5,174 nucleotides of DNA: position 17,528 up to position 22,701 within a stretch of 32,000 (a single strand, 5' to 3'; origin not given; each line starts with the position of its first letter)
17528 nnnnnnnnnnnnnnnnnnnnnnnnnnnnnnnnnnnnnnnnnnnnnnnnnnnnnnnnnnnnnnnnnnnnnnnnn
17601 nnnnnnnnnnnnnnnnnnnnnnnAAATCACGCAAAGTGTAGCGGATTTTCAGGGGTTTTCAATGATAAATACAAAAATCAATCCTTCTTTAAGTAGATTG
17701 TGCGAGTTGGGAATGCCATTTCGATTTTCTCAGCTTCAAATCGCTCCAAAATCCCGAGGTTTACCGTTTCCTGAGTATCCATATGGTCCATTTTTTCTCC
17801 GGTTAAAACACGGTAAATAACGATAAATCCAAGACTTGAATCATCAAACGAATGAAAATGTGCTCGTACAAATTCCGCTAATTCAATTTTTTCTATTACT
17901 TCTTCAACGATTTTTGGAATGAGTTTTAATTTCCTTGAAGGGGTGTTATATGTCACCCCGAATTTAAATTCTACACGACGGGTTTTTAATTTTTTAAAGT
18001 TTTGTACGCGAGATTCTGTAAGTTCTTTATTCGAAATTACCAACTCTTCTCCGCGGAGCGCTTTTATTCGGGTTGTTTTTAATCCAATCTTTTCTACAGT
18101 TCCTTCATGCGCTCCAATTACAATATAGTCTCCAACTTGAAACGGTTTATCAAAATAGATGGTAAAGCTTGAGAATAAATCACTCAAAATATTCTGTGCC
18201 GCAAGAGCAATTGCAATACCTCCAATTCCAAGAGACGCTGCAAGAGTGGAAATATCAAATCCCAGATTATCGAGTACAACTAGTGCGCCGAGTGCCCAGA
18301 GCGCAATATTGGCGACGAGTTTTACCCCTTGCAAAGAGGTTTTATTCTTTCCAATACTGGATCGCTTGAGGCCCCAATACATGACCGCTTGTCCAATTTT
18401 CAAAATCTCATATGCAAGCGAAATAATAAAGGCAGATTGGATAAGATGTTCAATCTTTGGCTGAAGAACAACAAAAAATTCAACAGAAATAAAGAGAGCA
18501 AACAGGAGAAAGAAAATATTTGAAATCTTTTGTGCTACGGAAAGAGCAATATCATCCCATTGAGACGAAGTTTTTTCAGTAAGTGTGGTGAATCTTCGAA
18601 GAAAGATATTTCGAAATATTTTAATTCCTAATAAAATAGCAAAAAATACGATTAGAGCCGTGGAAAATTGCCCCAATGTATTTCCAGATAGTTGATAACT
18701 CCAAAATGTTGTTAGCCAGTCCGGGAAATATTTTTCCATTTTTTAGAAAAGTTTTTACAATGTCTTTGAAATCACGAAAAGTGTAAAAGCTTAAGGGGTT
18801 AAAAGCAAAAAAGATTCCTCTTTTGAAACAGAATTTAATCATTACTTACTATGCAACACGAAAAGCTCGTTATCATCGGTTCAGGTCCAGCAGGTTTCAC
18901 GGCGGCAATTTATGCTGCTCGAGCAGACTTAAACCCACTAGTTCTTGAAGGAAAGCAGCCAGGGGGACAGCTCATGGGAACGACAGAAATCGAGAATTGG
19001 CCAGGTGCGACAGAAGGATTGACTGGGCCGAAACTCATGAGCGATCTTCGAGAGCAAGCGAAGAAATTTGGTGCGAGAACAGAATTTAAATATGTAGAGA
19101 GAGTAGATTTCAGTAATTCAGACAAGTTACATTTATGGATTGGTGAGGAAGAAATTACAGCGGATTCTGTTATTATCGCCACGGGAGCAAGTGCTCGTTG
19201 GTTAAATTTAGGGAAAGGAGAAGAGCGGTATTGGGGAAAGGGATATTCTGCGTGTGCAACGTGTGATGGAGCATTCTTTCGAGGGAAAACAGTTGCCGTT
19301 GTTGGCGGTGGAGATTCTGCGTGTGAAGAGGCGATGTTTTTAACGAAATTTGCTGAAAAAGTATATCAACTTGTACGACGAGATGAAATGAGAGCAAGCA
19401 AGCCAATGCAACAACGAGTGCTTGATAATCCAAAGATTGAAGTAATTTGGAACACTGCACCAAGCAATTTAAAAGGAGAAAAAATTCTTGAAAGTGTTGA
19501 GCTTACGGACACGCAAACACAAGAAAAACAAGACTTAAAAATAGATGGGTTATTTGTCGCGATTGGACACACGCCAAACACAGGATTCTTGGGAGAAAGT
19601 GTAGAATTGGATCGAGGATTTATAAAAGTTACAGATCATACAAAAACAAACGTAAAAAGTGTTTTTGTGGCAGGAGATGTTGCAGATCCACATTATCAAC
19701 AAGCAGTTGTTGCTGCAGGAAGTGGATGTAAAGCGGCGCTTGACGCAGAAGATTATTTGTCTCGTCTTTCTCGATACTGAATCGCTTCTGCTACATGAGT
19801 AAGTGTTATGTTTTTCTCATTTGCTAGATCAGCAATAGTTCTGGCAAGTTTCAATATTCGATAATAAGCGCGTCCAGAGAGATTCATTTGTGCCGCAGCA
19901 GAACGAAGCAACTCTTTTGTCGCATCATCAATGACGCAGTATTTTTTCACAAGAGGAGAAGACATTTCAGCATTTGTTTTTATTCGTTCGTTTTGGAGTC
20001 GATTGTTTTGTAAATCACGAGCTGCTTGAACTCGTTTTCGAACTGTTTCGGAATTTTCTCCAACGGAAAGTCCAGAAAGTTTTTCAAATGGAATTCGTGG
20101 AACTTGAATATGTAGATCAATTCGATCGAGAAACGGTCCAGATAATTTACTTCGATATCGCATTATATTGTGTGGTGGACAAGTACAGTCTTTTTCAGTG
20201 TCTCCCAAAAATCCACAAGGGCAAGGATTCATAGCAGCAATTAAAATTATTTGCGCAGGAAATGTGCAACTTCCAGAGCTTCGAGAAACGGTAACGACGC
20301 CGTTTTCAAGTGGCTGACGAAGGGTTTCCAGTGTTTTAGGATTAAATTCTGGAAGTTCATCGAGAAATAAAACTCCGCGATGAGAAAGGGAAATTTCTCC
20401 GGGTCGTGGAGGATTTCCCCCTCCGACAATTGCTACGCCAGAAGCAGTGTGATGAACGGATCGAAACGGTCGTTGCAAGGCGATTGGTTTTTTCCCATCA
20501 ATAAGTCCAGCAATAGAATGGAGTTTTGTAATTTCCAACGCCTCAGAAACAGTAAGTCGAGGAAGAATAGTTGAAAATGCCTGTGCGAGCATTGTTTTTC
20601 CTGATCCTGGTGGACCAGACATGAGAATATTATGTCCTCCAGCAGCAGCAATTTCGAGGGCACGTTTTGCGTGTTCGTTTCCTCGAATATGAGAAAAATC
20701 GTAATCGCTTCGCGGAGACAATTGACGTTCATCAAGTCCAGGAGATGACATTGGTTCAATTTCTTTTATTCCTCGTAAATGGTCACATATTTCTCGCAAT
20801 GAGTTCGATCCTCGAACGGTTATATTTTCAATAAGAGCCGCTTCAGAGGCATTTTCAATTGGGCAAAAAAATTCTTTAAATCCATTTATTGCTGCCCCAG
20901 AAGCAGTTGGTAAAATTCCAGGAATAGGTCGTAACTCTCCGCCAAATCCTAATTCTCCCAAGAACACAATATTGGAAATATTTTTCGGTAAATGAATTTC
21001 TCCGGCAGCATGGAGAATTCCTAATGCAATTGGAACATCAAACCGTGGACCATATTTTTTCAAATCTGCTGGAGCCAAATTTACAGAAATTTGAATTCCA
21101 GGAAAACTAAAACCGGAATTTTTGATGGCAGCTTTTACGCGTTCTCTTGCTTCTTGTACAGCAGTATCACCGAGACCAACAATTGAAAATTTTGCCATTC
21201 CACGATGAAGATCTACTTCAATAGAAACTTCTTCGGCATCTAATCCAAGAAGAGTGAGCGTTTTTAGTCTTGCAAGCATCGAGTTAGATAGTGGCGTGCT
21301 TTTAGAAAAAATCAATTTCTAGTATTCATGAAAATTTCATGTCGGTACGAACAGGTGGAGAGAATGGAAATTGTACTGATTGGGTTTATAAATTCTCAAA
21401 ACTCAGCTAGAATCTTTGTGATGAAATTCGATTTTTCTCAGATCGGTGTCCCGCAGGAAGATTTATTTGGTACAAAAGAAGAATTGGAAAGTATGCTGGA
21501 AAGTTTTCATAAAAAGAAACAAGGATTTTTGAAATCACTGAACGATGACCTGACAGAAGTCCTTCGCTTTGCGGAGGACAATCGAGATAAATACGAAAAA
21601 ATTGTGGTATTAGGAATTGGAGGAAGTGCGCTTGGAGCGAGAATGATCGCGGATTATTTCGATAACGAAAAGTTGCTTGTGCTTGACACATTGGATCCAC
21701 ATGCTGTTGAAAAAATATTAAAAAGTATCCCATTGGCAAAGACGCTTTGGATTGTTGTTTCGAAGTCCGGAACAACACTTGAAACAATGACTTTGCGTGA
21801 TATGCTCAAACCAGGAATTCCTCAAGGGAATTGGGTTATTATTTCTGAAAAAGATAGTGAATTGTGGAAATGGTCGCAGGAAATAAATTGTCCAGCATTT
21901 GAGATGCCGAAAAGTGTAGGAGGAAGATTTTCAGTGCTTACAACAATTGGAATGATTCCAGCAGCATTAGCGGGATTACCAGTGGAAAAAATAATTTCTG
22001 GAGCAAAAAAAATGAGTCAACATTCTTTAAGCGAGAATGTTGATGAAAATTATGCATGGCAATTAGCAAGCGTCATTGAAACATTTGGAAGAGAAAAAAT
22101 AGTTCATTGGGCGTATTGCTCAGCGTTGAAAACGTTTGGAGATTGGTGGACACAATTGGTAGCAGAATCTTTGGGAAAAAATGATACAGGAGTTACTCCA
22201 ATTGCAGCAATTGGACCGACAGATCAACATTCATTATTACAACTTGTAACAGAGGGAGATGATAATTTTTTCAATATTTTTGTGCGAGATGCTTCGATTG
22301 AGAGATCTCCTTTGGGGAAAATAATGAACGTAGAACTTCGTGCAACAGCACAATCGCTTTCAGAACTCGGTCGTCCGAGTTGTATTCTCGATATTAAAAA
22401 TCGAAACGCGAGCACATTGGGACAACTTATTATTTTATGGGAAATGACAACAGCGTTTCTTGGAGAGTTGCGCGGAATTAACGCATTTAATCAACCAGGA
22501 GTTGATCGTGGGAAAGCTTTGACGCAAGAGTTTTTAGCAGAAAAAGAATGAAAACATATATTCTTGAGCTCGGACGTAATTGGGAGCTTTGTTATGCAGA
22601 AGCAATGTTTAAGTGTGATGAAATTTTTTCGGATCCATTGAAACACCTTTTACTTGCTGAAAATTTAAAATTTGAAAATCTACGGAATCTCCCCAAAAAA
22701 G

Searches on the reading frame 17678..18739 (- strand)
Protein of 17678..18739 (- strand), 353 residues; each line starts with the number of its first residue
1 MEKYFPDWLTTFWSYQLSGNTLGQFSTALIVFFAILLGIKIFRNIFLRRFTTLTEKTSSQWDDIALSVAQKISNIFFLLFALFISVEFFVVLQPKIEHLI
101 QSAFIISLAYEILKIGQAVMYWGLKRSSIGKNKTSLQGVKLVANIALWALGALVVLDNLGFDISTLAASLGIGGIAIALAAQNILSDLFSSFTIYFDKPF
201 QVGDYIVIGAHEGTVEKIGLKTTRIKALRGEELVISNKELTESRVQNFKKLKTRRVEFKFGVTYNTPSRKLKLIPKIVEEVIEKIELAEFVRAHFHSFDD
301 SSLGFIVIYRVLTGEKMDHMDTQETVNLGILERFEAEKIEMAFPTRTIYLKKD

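Call 70: search_protein_families(library=pfam, proteins=[window:17678-18739:-], max_evalue=0.00001)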
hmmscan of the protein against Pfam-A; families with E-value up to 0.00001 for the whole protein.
window:17678-18739:- (353 aa): 3 families
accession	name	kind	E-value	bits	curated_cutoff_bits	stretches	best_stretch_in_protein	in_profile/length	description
PF00924.24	MS_channel_2nd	-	1.4e-21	76.8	20.2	1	183-249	1-67/68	Mechanosensitive ion channel, beta-domain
PF21082.3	MS_channel_3rd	-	4.1e-10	40.4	21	1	256-341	1-88/88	Mechanosensitive ion channel MscS, C-terminal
PF21088.3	MS_channel_1st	-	5.2e-09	36.4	23.1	1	144-182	4-42/42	Mechanosensitive ion channel, transmembrane helices 2/3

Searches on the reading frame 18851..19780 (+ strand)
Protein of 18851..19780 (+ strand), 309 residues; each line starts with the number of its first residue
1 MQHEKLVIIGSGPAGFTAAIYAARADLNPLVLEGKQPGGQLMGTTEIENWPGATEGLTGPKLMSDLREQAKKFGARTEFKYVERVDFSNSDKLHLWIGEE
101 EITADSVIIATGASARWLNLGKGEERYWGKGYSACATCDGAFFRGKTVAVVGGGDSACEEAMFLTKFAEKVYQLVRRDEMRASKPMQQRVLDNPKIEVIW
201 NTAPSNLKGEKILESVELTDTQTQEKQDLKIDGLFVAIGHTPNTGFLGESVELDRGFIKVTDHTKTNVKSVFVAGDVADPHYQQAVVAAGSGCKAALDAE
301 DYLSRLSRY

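Call 70: search_protein_families(library=pfam, proteins=[window:18851-19780:+], max_evalue=0.00001)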
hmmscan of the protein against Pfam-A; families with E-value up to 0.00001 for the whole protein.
window:18851-19780:+ (309 aa): 5 families
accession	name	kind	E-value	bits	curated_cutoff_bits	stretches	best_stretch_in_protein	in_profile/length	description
PF07992.20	Pyr_redox_2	-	3.2e-50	171.6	26.1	1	5-292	2-291/291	Pyridine nucleotide-disulphide oxidoreductase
PF13738.12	Pyr_redox_3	-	2.2e-20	73.5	30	1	57-275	78-305/305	Pyridine nucleotide-disulphide oxidoreductase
PF00070.33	Pyr_redox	-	9e-16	58.6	22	1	148-220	2-81/82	Pyridine nucleotide-disulphide oxidoreductase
PF01266.30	DAO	-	5.5e-07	29.9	27.9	0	6-40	2-38/353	FAD dependent oxidoreductase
PF03486.20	HI0933_like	-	8.1e-07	29.2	50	0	5-37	2-34/244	HI0933-like protein Rossmann domain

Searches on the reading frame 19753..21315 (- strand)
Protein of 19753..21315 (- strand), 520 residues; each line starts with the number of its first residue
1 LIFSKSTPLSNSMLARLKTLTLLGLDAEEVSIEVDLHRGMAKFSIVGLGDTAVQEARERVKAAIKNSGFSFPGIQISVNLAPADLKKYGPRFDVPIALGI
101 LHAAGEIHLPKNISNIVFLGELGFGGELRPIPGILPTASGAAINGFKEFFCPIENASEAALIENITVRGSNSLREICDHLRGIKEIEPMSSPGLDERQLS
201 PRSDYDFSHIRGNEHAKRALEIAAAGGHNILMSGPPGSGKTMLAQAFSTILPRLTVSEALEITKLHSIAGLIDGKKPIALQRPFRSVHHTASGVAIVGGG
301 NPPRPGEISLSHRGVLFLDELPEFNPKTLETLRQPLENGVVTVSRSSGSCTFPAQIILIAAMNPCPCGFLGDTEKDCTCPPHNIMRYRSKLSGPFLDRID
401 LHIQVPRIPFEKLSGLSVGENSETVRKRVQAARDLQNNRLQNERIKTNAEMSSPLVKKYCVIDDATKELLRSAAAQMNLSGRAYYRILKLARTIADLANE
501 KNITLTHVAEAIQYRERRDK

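Call 70: search_protein_families(library=pfam, proteins=[window:19753-21315:-], max_evalue=0.00001)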
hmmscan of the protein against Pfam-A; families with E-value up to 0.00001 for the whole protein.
window:19753-21315:- (520 aa): 6 families
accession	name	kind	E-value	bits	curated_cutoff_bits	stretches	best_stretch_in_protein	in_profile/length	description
PF01078.27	Mg_chelatase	-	2.2e-91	305.3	20.3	1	206-412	1-206/207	Magnesium chelatase, subunit ChlI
PF13541.12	ChlI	-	3.4e-40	137.1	27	1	32-155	1-121/121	Subunit ChlI of Mg-chelatase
PF13335.12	Mg_chelatase_C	-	2.5e-31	108.6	26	1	419-515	1-94/94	Magnesium chelatase, subunit ChlI C-terminal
PF07728.20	AAA_5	-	1.4e-09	38.5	22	1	229-366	1-125/139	AAA domain (dynein-related subfamily)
PF00493.29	MCM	-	5.2e-07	29.4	23.3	0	306-366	115-175/224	MCM P-loop domain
PF00158.32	Sigma54_activat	-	7.1e-06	26.2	20.2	0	301-363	82-142/168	Sigma-54 interaction domain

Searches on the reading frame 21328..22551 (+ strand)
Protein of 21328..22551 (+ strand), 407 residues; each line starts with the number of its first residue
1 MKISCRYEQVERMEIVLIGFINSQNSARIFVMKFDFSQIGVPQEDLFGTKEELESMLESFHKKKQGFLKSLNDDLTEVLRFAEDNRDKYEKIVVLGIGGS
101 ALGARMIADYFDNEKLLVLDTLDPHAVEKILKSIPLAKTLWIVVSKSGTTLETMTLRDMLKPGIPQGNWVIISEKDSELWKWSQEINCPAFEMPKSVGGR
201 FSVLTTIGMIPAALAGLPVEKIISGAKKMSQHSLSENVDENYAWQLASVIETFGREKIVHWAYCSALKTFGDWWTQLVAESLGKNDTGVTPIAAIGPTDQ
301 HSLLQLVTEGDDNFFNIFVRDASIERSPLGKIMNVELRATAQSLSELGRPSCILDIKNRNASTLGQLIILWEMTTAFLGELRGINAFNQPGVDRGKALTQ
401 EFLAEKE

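Call 70: search_protein_families(library=pfam, proteins=[window:21328-22551:+], max_evalue=0.00001)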
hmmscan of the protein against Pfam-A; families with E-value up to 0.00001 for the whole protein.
window:21328-22551:+ (407 aa): 1 family
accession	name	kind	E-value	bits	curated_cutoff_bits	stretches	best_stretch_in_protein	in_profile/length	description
PF00342.24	PGI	-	8e-27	94.4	22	1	90-287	97-311/486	Phosphoglucose isomerase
